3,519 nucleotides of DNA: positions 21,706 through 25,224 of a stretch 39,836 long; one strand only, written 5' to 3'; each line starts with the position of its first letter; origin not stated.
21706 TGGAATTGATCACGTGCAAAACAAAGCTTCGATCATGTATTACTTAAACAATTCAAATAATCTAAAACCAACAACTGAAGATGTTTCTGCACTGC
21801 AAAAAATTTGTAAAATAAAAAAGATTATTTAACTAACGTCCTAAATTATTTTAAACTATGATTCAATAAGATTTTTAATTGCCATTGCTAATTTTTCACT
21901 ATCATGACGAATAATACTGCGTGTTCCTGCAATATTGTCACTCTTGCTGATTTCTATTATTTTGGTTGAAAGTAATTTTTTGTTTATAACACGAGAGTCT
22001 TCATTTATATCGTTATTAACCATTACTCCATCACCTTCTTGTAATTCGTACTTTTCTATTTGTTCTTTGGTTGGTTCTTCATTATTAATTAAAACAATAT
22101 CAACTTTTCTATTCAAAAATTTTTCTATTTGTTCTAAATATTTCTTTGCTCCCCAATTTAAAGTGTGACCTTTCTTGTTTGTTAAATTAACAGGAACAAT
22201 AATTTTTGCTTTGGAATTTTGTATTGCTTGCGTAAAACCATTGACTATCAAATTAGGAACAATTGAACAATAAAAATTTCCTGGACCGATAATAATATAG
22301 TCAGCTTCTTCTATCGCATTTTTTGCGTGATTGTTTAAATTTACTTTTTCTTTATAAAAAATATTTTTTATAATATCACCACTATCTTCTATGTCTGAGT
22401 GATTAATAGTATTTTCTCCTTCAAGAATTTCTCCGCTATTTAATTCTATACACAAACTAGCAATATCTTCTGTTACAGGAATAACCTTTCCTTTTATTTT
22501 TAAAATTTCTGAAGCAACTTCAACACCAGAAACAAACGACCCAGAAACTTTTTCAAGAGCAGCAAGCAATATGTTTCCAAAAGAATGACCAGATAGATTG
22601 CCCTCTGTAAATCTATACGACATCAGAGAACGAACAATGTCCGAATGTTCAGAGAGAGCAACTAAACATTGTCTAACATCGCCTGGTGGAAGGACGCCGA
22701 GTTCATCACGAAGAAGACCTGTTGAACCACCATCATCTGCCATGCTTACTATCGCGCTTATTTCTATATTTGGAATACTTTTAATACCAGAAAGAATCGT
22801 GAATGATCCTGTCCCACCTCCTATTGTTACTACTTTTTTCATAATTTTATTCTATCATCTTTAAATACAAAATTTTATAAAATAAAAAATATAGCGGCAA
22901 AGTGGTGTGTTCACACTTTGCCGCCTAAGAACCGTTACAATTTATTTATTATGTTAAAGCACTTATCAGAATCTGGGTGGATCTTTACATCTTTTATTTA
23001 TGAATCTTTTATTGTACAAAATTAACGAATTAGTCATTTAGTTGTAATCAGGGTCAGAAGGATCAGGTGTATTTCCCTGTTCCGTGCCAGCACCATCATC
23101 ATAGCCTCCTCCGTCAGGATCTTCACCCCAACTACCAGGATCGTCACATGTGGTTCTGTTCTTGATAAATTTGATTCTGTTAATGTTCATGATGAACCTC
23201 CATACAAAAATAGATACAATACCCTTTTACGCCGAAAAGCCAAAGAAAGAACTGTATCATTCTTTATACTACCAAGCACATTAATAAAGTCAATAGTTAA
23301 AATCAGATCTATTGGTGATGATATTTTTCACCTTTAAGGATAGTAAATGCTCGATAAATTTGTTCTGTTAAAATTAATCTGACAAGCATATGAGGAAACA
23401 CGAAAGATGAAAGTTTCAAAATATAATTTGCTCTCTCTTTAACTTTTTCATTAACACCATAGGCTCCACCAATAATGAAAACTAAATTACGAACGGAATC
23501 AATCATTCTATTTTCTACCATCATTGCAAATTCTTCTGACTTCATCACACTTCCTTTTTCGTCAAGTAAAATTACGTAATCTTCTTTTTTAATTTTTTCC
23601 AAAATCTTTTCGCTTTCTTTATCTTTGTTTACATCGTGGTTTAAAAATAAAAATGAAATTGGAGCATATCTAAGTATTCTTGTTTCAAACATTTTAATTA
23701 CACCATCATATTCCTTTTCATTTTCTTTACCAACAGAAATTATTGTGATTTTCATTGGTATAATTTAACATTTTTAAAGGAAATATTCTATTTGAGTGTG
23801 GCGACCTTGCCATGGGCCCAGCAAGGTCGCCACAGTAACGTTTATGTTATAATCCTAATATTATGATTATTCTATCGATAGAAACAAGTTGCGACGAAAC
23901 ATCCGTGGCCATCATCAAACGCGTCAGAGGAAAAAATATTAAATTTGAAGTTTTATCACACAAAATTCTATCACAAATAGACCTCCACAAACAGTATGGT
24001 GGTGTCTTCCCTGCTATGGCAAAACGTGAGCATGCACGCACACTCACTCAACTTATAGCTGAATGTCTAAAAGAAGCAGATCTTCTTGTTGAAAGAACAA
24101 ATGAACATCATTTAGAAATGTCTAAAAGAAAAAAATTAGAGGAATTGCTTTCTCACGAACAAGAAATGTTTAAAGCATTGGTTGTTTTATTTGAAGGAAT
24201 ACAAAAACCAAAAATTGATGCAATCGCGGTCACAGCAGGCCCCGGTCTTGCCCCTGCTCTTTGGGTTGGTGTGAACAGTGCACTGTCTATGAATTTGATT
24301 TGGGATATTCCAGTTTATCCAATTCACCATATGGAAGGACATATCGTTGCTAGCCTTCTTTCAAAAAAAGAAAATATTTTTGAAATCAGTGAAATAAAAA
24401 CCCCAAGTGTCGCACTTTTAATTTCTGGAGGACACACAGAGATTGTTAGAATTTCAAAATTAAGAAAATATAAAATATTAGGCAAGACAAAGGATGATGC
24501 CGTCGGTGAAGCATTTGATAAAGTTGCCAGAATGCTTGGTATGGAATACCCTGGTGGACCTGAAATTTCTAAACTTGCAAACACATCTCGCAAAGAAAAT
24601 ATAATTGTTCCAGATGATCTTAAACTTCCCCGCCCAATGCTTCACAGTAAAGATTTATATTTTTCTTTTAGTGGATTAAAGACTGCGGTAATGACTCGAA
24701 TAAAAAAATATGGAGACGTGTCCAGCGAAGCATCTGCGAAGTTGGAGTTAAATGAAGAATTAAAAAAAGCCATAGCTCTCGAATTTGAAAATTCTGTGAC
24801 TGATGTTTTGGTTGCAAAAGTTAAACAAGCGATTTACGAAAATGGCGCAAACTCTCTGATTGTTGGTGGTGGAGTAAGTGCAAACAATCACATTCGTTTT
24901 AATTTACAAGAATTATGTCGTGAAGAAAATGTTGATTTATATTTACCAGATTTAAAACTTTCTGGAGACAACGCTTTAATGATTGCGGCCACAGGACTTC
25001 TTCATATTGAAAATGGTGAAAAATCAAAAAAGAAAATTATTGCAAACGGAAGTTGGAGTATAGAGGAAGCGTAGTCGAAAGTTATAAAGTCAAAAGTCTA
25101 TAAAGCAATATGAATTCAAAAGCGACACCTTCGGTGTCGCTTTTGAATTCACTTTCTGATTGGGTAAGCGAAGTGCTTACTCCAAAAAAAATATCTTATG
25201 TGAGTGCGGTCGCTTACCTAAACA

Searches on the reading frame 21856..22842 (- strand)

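Call 28: search_protein_families(library=pfam, max_evalue=0.01, proteins=[window:21856-22842:-])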
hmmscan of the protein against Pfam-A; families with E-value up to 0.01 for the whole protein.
window:21856-22842:- (328 aa): 2 families
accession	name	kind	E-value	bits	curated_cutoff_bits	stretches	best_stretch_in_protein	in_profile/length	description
PF01933.23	CofD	-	7.1e-78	262.2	30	1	4-285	1-284/290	2-phospho-L-lactate transferase CofD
PF04736.17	Eclosion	-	0.0052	16.9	25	0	98-132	22-56/61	Eclosion hormone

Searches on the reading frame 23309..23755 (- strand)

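Call 28: search_protein_families(library=pfam, max_evalue=0.01, proteins=[window:23309-23755:-])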
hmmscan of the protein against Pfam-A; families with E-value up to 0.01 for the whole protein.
window:23309-23755:- (148 aa): 1 family
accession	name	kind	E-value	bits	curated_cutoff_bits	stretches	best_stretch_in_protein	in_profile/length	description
PF02590.22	SPOUT_MTase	-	1.9e-47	161.6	27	1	1-146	1-154/154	Predicted SPOUT methyltransferase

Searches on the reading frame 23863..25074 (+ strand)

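Call 28: search_protein_families(library=pfam, max_evalue=0.01, proteins=[window:23863-25074:+])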
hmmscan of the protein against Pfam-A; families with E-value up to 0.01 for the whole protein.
window:23863-25074:+ (403 aa): 2 families
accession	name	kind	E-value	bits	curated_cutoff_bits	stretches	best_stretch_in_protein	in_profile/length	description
PF00814.31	TsaD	-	1.8e-77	261.1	24.8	2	112-375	45-263/264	tRNA N6-adenosine threonylcarbamoyltransferase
PF22521.2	HypF_C_2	-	2.6e-06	27.8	27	1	296-372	161-237/241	Carbamoyltransferase, Kae1-like Domain, second subdomain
